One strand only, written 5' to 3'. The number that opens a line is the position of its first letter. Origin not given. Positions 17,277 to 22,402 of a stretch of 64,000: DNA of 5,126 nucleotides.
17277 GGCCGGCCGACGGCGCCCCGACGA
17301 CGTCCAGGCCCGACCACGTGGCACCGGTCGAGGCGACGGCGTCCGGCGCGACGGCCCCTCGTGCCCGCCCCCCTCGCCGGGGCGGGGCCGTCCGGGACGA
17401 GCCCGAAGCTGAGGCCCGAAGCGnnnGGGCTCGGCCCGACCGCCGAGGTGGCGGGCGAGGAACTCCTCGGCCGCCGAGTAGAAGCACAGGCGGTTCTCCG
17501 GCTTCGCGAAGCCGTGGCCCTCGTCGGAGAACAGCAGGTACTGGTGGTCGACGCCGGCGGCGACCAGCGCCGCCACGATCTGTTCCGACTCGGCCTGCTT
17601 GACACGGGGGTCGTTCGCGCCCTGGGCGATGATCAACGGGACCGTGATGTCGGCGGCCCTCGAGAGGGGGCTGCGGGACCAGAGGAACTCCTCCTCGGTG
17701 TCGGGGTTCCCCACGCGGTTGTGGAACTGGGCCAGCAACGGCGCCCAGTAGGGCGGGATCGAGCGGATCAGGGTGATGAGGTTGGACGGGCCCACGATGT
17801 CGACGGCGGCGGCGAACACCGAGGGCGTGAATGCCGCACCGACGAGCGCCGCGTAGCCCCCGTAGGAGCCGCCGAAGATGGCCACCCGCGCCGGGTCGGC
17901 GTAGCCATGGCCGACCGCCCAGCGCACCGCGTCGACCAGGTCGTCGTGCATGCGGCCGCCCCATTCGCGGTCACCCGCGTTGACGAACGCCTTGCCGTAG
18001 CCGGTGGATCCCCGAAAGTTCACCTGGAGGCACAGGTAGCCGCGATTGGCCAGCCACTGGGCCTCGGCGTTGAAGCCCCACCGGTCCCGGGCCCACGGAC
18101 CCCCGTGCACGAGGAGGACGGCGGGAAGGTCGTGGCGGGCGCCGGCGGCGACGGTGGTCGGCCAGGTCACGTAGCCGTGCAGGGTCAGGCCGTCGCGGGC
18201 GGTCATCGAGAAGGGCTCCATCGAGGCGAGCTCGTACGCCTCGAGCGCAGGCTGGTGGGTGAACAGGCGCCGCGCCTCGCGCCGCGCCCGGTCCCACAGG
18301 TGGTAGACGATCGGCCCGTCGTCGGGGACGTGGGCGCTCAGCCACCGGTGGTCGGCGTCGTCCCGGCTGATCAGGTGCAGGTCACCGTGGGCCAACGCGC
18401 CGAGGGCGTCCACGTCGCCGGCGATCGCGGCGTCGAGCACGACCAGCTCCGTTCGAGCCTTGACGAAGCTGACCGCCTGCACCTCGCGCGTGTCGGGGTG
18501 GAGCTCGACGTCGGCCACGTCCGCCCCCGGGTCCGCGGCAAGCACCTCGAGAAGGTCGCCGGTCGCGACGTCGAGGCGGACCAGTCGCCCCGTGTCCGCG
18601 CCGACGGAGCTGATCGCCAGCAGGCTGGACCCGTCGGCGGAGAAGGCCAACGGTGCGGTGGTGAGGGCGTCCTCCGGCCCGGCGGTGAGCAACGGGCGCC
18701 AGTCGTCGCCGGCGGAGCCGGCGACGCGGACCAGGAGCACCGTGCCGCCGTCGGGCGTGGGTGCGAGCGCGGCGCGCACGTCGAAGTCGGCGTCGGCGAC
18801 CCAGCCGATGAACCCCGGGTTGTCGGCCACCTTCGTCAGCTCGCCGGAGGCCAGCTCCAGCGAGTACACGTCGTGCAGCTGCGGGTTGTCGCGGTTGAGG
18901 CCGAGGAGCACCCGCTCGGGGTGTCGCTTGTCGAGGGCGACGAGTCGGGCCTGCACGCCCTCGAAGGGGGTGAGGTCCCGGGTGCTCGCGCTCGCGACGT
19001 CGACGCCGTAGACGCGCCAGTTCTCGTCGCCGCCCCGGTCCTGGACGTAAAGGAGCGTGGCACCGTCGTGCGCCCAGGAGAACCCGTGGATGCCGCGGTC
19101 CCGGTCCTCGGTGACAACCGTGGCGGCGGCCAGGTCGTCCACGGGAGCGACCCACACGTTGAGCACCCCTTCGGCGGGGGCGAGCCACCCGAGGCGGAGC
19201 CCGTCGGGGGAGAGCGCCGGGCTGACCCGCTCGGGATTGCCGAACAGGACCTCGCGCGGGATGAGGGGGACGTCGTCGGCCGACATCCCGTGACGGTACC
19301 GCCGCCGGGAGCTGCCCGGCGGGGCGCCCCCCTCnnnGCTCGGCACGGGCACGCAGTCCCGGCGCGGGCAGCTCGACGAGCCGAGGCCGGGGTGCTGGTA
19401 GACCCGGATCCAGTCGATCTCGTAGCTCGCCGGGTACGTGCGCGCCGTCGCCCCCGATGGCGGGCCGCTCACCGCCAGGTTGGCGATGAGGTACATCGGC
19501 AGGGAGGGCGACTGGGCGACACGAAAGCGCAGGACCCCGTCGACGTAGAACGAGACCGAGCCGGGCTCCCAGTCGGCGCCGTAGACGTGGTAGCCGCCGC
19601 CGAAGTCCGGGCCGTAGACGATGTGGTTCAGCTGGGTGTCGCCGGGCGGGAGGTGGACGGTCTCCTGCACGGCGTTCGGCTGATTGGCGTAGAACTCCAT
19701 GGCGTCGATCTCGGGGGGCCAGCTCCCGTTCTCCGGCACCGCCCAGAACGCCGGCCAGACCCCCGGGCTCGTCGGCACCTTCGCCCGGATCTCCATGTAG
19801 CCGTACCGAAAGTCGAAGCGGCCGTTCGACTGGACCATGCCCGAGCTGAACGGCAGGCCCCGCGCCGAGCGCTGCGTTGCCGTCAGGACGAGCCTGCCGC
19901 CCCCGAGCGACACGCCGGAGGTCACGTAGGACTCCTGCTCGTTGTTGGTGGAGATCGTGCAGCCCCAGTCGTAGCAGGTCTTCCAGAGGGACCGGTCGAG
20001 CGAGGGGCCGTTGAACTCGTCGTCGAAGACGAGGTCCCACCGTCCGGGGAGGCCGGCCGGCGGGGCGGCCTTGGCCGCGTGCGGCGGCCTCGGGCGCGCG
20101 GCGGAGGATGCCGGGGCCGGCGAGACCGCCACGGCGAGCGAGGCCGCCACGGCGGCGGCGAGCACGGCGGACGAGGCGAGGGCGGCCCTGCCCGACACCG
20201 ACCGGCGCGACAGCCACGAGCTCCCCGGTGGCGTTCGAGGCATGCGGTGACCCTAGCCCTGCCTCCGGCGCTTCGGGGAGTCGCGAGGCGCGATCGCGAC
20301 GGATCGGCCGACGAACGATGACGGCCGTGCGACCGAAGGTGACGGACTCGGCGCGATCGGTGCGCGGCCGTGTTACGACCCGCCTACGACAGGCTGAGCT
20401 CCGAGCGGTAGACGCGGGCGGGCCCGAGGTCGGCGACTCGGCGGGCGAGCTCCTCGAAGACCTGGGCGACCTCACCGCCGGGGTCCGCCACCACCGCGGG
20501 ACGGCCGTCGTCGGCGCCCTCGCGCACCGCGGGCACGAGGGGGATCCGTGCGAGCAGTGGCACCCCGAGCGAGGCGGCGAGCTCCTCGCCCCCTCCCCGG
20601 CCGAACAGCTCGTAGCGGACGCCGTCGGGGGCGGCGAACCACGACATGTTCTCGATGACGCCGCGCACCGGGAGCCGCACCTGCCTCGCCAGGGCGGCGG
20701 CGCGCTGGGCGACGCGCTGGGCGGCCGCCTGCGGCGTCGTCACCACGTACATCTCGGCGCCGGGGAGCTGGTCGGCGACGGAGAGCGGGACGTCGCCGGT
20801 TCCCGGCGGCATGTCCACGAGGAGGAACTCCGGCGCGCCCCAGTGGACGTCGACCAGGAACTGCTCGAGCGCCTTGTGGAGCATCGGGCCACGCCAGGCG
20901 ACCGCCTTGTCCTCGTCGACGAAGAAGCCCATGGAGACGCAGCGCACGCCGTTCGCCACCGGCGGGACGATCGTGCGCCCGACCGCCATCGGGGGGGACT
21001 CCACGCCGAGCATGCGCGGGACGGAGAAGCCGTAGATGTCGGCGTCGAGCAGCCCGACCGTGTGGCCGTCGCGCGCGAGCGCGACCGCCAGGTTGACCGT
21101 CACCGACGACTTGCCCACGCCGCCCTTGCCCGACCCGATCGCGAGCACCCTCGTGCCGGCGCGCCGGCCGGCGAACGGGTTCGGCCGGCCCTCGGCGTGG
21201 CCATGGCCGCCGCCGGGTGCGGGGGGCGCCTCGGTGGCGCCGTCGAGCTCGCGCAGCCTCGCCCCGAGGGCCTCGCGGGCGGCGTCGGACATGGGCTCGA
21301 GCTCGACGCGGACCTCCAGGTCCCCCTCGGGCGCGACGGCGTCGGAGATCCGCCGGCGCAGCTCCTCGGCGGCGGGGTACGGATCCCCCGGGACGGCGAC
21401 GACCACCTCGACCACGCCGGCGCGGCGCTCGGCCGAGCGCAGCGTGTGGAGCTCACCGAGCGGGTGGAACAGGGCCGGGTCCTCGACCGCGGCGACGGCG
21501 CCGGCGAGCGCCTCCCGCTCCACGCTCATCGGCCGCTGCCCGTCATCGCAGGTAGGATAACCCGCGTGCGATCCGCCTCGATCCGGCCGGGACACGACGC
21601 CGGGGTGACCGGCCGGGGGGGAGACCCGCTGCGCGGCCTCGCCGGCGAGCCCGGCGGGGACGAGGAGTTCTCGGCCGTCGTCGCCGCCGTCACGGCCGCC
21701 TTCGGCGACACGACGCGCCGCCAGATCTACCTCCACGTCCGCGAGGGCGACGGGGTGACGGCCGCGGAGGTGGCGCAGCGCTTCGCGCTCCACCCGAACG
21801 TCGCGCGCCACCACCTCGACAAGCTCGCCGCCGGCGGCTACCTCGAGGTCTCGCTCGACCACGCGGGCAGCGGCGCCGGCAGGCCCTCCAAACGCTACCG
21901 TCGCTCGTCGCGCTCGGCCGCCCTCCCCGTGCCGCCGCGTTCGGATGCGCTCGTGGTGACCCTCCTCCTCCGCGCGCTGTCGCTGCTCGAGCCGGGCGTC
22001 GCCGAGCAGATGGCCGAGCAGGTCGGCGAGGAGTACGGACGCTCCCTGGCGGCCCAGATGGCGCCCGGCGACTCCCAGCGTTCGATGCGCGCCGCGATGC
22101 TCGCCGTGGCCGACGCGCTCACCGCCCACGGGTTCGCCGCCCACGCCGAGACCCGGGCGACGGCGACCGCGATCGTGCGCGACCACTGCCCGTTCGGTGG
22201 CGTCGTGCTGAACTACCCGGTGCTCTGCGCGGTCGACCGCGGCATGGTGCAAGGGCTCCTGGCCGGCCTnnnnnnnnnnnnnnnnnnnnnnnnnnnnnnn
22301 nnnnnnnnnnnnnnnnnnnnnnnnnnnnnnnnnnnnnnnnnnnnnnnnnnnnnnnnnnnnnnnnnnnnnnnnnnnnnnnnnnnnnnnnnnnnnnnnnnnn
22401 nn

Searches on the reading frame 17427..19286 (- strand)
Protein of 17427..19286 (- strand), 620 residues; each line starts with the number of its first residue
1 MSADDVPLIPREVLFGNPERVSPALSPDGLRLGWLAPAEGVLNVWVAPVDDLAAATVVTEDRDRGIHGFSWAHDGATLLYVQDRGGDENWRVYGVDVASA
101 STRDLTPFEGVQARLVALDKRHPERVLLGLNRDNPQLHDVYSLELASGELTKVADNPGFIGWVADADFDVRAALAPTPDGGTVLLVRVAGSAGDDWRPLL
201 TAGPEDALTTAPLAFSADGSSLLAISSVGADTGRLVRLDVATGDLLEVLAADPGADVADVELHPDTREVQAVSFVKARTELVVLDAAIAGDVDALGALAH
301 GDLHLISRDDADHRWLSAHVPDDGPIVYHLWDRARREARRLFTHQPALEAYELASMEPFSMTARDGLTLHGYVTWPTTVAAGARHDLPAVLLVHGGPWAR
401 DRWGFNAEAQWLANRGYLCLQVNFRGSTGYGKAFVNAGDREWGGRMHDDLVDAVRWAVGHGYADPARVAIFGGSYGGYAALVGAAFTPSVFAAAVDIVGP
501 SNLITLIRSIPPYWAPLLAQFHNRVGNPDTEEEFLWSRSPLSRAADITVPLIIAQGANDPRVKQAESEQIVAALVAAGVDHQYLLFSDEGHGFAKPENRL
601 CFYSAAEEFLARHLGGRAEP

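Call 8: search_protein_families(library=pfam, proteins=[window:17427-19286:-], max_evalue=0.01)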
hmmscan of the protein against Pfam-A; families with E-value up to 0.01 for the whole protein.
window:17427-19286:- (620 aa): 10 families
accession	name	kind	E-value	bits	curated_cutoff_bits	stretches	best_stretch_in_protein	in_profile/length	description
PF00326.27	Peptidase_S9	-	2.9e-47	161.4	22.6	1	403-616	1-212/213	Prolyl oligopeptidase family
PF02129.25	Peptidase_S15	-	7e-13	49.3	23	1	365-505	1-134/262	X-Pro dipeptidyl-peptidase (S15 family)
PF01738.24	DLH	-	1.6e-12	47.9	21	1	401-606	21-202/217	Dienelactone hydrolase family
PF20434.5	BD-FAE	-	3.7e-10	40.1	26.8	1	383-574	9-215/215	BD-FAE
PF12146.15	Hydrolase_4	-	3.9e-06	26.8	27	0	389-523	6-131/239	Serine aminopeptidase, S33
PF00561.26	Abhydrolase_1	-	2e-05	24.8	25.8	0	388-499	1-102/245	alpha/beta hydrolase fold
PF07859.19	Abhydrolase_3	-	2.8e-05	24.4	25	0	447-482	49-87/210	alpha/beta hydrolase fold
PF05448.18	AXE1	-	0.00052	19.3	21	0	445-494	155-204/321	Acetyl xylan esterase (AXE1)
PF00756.26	Esterase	-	0.0013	19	22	1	460-570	109-205/251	Putative esterase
PF07676.18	PD40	-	0.0023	18.3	20.9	0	66-93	11-37/38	WD40-like Beta Propeller Repeat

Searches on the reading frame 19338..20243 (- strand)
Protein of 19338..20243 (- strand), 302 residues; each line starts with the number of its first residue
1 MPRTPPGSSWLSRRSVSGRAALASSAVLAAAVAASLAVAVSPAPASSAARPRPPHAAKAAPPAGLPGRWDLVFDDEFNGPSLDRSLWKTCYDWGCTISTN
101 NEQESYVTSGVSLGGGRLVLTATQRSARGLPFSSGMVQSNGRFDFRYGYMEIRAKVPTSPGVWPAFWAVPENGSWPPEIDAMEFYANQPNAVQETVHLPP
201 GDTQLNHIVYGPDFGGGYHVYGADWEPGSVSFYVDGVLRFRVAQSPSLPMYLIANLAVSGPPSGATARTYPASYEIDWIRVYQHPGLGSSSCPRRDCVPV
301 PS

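Call 8: search_protein_families(library=pfam, proteins=[window:19338-20243:-], max_evalue=0.01)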
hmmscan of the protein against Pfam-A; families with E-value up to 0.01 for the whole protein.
window:19338-20243:- (302 aa): 2 families
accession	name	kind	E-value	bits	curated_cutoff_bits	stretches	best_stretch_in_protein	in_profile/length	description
PF00722.28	Glyco_hydro_16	-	2.6e-23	82.8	22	1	116-279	20-174/175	Glycosyl hydrolases family 16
PF03935.22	SKN1_KRE6_Sbg1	-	7.9e-17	61.3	30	2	67-169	115-222/501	Beta-glucan synthesis-associated protein SKN1/KRE6/Sbg1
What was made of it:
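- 19335..20243 (-): Second GH16 paralogue, possibly associated. PF00722 3e-23 (call 8).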

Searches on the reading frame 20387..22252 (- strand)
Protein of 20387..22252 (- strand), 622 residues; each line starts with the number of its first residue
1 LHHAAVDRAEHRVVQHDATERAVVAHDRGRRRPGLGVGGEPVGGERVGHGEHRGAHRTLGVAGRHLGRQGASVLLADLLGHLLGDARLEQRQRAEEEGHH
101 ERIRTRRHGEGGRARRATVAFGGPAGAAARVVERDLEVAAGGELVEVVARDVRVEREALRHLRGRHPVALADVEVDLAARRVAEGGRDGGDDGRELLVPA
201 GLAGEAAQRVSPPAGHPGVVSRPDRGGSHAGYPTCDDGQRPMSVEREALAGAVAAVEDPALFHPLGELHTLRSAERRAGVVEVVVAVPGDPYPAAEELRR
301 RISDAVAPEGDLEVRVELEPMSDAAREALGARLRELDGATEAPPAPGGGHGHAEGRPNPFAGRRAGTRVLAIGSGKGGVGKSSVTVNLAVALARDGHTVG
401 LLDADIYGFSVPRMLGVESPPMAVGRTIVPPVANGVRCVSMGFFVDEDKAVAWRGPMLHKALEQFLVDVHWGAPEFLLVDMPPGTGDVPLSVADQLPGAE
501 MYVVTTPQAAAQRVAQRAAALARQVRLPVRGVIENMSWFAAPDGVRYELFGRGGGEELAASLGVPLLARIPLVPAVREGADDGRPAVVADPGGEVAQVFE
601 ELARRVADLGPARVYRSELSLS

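Call 8: search_protein_families(library=pfam, proteins=[window:20387-22252:-], max_evalue=0.01)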
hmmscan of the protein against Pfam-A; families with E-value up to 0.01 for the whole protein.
window:20387-22252:- (622 aa): 6 families
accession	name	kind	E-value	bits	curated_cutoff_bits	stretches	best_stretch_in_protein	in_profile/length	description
PF10609.15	ParA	-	1.8e-84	283.5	27.1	1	368-606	4-245/246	NUBPL iron-transfer P-loop NTPase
PF01656.29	CbiA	-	7.8e-11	42.5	25.4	1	371-578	2-117/125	CobQ/CobB/MinD/ParA nucleotide binding domain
PF13614.12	AAA_31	-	2.3e-06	28.1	27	1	368-406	2-40/177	AAA domain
PF00142.24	Fer4_NifH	-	2.3e-06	27.7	25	0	375-402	7-34/271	4Fe-4S iron sulfur cluster binding proteins, NifH/frxC family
PF09140.17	MipZ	-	7.3e-06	25.9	20.7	1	369-414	2-47/262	ATPase MipZ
PF02374.21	ArsA_ATPase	-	0.0014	18.3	24.3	1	374-404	7-37/305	Anion-transporting ATPase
